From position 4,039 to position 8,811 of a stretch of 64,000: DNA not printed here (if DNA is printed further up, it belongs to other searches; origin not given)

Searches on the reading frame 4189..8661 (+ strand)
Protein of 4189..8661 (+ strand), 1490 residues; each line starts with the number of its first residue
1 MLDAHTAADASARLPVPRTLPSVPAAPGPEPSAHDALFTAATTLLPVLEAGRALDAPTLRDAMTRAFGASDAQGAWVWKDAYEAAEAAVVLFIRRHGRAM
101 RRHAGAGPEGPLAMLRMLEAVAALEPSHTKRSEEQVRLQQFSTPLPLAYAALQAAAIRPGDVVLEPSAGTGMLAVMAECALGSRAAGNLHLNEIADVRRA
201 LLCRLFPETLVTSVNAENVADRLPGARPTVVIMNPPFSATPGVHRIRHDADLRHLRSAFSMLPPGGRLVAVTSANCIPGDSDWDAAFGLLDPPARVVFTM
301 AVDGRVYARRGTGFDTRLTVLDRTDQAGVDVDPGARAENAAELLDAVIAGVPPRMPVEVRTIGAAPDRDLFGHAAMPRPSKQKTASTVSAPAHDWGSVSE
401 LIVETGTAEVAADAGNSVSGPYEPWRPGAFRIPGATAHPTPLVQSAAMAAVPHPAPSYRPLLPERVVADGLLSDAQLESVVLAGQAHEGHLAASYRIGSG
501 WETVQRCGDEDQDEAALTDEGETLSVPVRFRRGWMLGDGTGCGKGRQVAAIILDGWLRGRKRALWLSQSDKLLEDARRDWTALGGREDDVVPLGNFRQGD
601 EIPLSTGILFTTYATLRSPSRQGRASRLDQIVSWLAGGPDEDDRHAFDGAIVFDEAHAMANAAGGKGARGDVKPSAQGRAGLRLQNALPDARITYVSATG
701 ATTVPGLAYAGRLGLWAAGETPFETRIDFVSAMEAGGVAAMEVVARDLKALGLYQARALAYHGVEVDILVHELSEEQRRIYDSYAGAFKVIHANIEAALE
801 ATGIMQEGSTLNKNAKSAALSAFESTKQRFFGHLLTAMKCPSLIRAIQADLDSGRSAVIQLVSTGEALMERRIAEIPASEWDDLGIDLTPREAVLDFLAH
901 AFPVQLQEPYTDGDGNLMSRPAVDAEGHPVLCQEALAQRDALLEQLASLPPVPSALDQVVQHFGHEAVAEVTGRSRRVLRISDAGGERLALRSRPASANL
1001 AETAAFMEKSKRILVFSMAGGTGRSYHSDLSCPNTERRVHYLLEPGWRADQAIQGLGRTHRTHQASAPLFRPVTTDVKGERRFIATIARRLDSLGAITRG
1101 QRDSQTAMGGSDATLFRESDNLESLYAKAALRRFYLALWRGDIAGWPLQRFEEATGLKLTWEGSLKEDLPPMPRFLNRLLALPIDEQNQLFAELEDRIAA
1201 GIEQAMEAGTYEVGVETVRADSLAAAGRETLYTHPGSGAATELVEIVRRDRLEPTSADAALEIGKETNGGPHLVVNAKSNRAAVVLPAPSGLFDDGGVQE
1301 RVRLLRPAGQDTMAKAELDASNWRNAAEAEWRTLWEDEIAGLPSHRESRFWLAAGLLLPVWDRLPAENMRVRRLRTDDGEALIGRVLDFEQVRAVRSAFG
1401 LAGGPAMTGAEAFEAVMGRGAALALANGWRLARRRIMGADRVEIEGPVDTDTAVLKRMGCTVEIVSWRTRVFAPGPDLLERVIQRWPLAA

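Call 50: search_protein_families(library=pfam, proteins=[window:4189-8661:+], max_evalue=0.001)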
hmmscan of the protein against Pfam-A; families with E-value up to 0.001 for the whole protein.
window:4189-8661:+ (1490 aa): 3 families
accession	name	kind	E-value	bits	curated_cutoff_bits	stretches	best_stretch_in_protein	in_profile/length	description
PF13872.12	AAA_34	-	6.9e-108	360.6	27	1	437-782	1-305/306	P-loop containing NTP hydrolase pore-1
PF13871.12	Helicase_C_4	-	3.8e-90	302.7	30.5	1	955-1217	2-271/271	C-terminal domain on Strawberry notch homologue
PF04851.21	ResIII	-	7.9e-07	29.6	22.5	1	539-661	31-139/164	Type III restriction enzyme, res subunit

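Call 52: search_protein_families(library=padloc, proteins=[window:4189-8661:+], max_evalue=0.001)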
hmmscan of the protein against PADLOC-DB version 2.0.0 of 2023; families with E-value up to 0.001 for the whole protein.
window:4189-8661:+ (1490 aa): 1 family
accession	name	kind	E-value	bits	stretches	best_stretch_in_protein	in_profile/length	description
PDLC04134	mad2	-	5.7e-11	39.9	1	137-279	269-403/492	mads_2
